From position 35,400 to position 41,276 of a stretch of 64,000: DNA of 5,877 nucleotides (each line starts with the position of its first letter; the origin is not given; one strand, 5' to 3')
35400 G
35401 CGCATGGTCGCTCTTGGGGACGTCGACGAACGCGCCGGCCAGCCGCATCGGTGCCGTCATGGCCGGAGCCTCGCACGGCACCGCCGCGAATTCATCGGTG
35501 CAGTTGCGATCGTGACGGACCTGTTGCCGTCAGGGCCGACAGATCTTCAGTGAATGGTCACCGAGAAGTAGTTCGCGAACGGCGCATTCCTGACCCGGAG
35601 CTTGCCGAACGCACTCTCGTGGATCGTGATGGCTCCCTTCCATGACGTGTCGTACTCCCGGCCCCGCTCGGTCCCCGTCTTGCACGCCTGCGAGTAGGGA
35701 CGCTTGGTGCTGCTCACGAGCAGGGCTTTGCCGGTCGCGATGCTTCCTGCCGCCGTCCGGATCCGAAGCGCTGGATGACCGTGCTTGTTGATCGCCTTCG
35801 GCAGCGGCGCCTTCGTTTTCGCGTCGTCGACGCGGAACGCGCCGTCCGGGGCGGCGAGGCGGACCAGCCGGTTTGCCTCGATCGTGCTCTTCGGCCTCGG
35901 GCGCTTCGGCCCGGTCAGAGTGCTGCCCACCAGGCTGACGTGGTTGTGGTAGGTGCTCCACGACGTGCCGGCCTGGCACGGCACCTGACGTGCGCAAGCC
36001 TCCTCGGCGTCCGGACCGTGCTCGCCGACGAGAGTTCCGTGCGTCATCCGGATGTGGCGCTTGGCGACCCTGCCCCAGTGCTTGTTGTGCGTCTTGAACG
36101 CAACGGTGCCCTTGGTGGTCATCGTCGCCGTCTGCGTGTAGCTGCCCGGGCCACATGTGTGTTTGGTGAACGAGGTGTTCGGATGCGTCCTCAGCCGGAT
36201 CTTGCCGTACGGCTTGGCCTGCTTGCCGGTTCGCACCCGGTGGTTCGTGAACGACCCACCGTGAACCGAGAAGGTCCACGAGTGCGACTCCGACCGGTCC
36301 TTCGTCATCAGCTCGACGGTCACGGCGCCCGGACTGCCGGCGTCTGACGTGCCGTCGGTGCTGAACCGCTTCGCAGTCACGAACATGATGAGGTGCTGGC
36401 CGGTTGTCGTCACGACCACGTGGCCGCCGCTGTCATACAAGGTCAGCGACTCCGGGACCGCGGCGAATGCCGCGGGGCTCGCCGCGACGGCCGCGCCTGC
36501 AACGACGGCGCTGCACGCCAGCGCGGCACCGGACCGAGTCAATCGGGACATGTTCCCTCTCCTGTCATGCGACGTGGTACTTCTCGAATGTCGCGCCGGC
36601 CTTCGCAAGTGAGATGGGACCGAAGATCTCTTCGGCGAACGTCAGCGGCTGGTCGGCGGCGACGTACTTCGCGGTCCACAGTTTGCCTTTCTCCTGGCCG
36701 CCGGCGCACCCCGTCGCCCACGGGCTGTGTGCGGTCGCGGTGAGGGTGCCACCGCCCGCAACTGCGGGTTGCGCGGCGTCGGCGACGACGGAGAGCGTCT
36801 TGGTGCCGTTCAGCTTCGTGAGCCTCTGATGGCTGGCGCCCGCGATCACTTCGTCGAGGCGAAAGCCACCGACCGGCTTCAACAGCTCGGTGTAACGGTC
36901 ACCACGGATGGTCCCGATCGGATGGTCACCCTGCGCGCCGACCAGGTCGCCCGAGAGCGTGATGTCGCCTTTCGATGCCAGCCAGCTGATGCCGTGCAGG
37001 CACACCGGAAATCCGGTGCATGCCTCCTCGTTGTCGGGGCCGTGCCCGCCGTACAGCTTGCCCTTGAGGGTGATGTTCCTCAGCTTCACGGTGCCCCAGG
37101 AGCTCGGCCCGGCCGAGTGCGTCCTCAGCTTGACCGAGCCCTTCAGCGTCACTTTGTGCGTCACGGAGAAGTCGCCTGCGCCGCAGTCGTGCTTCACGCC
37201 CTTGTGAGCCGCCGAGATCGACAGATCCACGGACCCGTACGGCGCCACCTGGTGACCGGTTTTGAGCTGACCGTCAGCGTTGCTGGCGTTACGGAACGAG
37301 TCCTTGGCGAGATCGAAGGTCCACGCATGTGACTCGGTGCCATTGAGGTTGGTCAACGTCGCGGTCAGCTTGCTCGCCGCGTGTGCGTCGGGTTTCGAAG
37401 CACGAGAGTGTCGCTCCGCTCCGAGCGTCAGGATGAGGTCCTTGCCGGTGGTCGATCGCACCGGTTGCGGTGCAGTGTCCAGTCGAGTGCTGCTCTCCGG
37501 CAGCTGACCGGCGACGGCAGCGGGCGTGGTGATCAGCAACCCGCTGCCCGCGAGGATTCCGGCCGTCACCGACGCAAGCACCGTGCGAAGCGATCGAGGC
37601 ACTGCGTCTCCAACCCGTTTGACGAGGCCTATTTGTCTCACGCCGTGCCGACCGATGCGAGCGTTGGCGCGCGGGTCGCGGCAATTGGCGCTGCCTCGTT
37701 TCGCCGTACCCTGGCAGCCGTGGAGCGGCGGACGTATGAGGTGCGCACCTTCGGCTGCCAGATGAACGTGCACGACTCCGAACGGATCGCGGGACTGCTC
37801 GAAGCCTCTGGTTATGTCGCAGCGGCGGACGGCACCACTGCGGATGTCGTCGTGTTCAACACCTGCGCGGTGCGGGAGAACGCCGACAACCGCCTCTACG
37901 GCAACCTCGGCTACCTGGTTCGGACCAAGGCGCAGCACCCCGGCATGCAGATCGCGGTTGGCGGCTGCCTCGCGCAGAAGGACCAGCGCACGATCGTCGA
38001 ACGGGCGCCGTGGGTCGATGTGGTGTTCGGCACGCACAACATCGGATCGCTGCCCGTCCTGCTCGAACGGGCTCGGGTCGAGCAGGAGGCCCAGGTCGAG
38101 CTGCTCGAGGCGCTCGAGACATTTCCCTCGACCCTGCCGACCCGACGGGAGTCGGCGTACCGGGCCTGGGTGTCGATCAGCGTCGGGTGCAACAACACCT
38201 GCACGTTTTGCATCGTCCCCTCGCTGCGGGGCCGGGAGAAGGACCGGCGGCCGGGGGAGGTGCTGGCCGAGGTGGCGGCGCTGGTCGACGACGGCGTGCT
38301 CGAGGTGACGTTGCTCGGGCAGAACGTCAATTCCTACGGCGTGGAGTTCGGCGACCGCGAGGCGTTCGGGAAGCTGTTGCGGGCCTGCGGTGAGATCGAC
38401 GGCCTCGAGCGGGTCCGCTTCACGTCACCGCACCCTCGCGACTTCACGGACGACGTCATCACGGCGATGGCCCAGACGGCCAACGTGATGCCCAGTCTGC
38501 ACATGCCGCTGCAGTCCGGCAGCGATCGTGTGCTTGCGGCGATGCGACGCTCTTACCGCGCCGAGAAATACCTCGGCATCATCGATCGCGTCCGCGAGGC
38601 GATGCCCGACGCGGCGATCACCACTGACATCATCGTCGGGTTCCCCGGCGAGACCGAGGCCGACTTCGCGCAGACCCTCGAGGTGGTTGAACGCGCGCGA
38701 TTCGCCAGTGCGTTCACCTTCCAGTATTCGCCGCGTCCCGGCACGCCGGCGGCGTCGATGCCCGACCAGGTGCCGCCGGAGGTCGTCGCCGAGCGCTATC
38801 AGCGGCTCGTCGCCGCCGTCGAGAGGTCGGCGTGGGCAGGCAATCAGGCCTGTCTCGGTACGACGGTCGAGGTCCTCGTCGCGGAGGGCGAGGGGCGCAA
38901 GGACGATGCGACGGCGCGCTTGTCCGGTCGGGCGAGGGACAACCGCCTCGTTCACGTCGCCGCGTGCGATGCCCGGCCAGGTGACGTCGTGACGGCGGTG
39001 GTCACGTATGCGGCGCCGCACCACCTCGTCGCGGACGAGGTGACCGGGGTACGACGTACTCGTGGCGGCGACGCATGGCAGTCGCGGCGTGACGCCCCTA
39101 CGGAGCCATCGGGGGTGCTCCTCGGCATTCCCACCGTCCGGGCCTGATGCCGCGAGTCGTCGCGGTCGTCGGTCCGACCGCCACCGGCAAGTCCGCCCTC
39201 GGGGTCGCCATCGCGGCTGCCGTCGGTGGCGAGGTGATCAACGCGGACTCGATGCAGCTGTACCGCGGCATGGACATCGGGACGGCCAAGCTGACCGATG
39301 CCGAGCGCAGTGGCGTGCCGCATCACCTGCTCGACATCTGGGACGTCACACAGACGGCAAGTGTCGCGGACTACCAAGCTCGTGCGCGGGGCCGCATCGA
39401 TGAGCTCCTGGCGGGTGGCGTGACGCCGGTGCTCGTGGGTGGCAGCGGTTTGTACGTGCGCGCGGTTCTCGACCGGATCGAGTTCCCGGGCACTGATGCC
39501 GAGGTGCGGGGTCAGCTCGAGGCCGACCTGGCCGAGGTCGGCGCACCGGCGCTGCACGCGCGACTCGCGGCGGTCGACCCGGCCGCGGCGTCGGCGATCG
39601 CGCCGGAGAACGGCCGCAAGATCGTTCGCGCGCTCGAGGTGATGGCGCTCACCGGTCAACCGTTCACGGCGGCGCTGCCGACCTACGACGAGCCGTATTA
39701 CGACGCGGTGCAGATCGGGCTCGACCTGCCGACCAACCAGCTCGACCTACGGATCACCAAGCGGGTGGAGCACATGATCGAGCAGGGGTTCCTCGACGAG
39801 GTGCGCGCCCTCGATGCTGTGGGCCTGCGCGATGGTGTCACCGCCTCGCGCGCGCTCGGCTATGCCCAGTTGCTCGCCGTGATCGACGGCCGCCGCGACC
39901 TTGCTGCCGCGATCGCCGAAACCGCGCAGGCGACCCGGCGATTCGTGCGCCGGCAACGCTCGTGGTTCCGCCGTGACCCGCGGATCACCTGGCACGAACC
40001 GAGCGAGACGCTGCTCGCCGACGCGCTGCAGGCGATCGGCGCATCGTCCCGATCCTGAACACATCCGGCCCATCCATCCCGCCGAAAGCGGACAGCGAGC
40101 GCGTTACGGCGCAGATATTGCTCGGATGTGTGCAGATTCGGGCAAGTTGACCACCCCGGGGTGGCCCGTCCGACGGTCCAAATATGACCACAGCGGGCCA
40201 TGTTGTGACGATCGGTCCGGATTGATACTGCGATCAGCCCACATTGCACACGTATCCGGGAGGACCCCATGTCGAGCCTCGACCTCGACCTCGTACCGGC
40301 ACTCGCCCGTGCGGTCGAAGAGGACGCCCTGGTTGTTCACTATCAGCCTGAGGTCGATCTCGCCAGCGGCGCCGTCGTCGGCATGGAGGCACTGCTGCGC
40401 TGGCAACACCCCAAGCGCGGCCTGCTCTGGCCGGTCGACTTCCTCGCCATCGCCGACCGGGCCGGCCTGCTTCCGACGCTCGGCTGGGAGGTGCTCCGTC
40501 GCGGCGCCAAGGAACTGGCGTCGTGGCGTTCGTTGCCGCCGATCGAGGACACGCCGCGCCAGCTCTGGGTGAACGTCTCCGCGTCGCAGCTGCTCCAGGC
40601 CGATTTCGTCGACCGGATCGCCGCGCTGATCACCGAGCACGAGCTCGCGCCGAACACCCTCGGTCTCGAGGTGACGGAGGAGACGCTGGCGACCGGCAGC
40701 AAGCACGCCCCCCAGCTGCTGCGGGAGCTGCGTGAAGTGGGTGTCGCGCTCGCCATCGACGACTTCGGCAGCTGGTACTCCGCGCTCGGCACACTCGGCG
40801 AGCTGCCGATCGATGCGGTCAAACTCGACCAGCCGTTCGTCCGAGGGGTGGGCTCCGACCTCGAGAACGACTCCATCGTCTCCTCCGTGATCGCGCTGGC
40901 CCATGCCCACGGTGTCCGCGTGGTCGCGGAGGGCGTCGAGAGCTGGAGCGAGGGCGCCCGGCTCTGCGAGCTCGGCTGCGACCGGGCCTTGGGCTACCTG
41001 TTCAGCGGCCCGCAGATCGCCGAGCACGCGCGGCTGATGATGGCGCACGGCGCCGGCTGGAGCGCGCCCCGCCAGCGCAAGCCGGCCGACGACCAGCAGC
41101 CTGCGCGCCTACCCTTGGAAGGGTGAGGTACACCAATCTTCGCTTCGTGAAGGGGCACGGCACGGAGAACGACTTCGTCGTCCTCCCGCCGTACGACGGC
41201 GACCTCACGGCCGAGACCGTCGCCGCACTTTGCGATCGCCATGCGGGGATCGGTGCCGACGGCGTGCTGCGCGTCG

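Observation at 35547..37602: Tandem pair of paralogous secreted 4-Cys proteins of unknown family, divergent from miaB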

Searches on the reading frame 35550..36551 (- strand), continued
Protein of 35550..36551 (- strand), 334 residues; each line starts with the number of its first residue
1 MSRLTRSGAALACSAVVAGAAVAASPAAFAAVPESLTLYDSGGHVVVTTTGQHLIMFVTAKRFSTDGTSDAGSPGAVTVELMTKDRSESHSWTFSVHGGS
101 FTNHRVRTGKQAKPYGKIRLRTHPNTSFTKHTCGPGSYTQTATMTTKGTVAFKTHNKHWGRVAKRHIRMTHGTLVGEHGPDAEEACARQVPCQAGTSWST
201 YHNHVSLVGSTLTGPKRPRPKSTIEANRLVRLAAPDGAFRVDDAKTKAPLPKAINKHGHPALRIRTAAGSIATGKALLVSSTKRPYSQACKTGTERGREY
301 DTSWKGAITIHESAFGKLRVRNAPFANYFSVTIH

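Call 83: find_encoding_contigs(protein=P0094, flank=6000, max_places=1)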
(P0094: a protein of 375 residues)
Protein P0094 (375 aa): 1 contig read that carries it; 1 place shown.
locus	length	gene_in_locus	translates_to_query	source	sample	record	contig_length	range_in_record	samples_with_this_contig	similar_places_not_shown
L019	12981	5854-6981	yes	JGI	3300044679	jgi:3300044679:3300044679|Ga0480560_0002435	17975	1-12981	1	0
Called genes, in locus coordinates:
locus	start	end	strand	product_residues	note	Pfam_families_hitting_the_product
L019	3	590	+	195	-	?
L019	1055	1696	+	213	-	-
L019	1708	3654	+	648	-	PF04734:Ceramidase_alk, PF17048:Ceramidse_alk_C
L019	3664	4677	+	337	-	PF00753:Lactamase_B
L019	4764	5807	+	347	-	-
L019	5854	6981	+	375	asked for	-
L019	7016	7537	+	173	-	PF00903:Glyoxalase, PF13669:Glyoxalase_4 (weak)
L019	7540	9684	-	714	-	PF03176:MMPL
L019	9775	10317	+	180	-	PF01047:MarR, PF12802:MarR_2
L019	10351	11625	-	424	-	-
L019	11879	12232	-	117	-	-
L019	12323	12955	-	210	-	PF01903:CbiX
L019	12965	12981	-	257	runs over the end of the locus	PF01507:PAPS_reduct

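Call 87: search_protein_families(library=phrogs, proteins=[P0001], max_evalue=0.1)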
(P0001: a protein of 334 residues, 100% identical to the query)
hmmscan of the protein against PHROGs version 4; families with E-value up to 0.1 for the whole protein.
P0001 (334 aa): 0 families

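Call 88: search_protein_families(library=padloc, proteins=[P0001], max_evalue=0.1)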
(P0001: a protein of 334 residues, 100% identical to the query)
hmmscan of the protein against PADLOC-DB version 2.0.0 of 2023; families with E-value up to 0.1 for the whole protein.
P0001 (334 aa): 0 families

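Call 92: fold_search(model_id=the predicted structure, library=viral)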
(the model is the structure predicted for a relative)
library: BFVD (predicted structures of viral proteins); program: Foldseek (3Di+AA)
matches with E <= 10: 361; with E <= 0.001: 0
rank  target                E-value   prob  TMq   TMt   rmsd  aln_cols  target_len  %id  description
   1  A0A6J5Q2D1            1.7e-02  0.11  0.11  0.05  21.8       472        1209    7  Uncharacterized protein [uncultured Caudovirales phage]
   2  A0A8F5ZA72            3.1e-02  0.25  0.14  0.11  26.1       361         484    5  Phosphoprotein [Human respiratory syncytial virus]
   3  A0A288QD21            4.8e-02  0.09  0.10  0.06  19.1       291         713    7  Odv-e66 [Cyclophragma undans nucleopolyhedrovirus]
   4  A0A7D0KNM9            5.3e-02  0.08  0.09  0.06  23.7       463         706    9  (no name in the UniProt tables at hand)
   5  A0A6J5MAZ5            6.1e-02  0.20  0.13  0.18  22.5       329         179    6  COG3637 Opacity protein and related surface antigens [uncultured Caudovirales phage]
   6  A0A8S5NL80            8.2e-02  0.06  0.11  0.06  22.1       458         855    6  Receptor recognition protein, Long tail, Helical sandwich, Tail fiber [Siphoviridae sp. ctiJI15]
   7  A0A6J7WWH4            9.9e-02  0.12  0.12  0.19  21.2       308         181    8  Uncharacterized protein [uncultured Caudovirales phage]
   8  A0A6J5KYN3            1.0e-01  0.08  0.10  0.12  26.3       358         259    6  Major outer membrane, Legionella pneumophila [uncultured Caudovirales phage]
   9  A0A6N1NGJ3            1.1e-01  0.54  0.24  0.30  16.1       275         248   10  Putative ORFan [Tupanvirus deep ocean]
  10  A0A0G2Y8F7            1.1e-01  0.08  0.13  0.09  22.7       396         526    6  WD-repeat family protein [Acanthamoeba polyphaga mimivirus Kroon]
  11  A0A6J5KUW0            1.1e-01  0.06  0.11  0.05  25.4       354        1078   10  Autotransporter beta-domain containing protein [uncultured Caudovirales phage]
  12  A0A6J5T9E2            1.1e-01  0.03  0.08  0.10  25.7       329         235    7  Outer membrane protein beta-barrel [uncultured Caudovirales phage]
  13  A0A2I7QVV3            1.2e-01  0.04  0.10  0.07  24.6       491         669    7  (no name in the UniProt tables at hand)
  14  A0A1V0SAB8            1.7e-01  0.08  0.13  0.14  19.8       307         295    8  Uncharacterized protein [Catovirus CTV1]
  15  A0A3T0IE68            1.7e-01  0.06  0.12  0.08  21.9       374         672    7  (no name in the UniProt tables at hand)
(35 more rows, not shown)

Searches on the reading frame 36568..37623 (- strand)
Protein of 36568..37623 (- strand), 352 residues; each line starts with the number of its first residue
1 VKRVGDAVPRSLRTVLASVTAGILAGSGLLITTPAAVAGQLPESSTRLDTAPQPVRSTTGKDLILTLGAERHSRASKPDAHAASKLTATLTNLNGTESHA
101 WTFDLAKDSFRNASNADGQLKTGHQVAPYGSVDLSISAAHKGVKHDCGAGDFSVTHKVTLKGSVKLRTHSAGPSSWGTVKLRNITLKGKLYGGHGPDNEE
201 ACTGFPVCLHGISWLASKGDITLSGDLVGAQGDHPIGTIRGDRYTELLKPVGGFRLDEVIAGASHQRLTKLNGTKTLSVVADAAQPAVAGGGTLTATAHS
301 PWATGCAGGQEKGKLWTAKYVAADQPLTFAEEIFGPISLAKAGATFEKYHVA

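Call 4: search_protein_families(library=pfam, proteins=[window:36568-37623:-], max_evalue=1)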
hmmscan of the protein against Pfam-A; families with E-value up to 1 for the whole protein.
seq(352 aa): 0 families

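Call 5: search_protein_families(library=ncbifam, proteins=[window:36568-37623:-], max_evalue=1)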
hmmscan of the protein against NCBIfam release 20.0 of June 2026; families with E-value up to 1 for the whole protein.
seq(352 aa): 0 families

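Call 8: find_homologous_proteins(query=window:36568-37602:-, max_evalue=0.01)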
Query seq(345 aa) (345 aa): 6 proteins with E <= 0.01 among 6086 candidates.
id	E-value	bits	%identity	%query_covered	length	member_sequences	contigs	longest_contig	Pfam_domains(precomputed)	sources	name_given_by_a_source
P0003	8.6e-225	764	100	100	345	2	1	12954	-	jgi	-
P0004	3.7e-94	334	52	88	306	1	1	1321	-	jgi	jgi:hypothetical protein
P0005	1.4e-88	316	67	63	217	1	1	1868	-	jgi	jgi:hypothetical protein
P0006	7.0e-81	291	48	90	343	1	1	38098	-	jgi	jgi:hypothetical protein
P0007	6.0e-79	284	46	90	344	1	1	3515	-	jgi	jgi:hypothetical protein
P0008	1.1e-78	283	60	62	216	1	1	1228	-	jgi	jgi:hypothetical protein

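Call 14: find_encoding_contigs(protein=P0006, flank=10000, max_places=4)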
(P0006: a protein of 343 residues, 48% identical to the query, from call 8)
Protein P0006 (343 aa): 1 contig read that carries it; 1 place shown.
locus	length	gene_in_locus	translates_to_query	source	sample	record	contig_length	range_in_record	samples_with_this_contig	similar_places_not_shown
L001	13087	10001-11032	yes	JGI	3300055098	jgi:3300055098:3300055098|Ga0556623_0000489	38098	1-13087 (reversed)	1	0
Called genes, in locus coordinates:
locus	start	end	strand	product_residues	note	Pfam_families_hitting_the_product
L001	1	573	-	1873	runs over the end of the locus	PF08471:Ribonuc_red_2_N, PF14528:LAGLIDADG_3, PF02867:Ribonuc_red_lgC, PF07591:PT-HINT, PF14890:Intein_splicing (weak), PF14528:LAGLIDADG_3, PF02867:Ribonuc_red_lgC, PF12637:TSCPD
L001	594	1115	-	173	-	PF22811:Zn_ribbon_NrdR, PF03477:ATP-cone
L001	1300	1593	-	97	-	PF01476:LysM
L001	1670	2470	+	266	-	PF01726:LexA_DNA_bind, PF00717:Peptidase_S24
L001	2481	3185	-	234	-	PF15780:ASH (weak)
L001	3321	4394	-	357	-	-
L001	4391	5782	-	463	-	PF13167:GTP-bdg_N, PF16360:GTP-bdg_M, PF01926:MMR_HSR1, PF02421:FeoB_N (weak), PF16897:MMR_HSR1_Xtn (faint)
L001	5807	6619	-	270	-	PF01678:DAP_epimerase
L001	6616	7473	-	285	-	PF00563:EAL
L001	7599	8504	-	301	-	PF01745:IPT, PF01715:IPPT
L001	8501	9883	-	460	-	PF00919:UPF0004, PF04055:Radical_SAM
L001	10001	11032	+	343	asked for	-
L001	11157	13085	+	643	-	?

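Call 15: find_encoding_contigs(protein=P0007, flank=5000, max_places=4)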
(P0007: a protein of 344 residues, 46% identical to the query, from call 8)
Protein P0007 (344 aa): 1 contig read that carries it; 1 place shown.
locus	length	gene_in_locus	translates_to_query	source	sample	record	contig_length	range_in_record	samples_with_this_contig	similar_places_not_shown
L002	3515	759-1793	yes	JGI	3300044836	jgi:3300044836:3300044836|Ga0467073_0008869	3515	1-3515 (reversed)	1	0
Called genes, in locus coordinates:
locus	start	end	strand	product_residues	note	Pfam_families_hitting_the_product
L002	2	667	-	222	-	?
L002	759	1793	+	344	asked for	-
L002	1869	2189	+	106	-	-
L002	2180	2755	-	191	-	-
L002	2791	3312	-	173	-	PF01292:Ni_hydr_CYTB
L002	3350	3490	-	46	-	-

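Call 70: search_protein_families(library=pfam, proteins=[L001:11157-13085:+], max_evalue=0.001)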
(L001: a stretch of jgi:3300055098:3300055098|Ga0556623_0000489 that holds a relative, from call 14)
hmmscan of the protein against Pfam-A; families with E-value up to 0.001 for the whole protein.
L001:11157-13085:+ (643 aa): 0 families

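Call 87: search_protein_families(library=phrogs, proteins=[P0003], max_evalue=0.1)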
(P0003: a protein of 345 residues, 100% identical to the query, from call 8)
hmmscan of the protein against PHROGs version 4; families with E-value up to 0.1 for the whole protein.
P0003 (345 aa): 0 families

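Call 88: search_protein_families(library=padloc, proteins=[P0003], max_evalue=0.1)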
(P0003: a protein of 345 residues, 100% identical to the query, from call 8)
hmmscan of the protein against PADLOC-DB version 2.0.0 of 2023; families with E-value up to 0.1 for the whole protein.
P0003 (345 aa): 0 families

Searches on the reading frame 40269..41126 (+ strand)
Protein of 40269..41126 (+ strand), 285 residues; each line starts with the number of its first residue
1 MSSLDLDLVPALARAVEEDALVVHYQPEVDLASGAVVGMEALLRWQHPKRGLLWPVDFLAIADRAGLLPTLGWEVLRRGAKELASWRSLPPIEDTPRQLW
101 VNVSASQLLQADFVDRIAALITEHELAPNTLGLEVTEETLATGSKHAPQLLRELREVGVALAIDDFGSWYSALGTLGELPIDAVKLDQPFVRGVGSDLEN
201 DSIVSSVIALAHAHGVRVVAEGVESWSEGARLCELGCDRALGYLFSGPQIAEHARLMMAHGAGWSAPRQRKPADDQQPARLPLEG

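Call 19: search_protein_families(library=pfam, proteins=[window:40269-41126:+], max_evalue=0.001)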
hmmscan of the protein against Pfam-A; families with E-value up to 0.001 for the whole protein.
window:40269-41126:+ (285 aa): 1 family
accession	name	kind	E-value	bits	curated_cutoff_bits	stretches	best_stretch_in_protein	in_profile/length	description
PF00563.25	EAL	-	3.8e-61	206.9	31.3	1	11-248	3-236/236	EAL domain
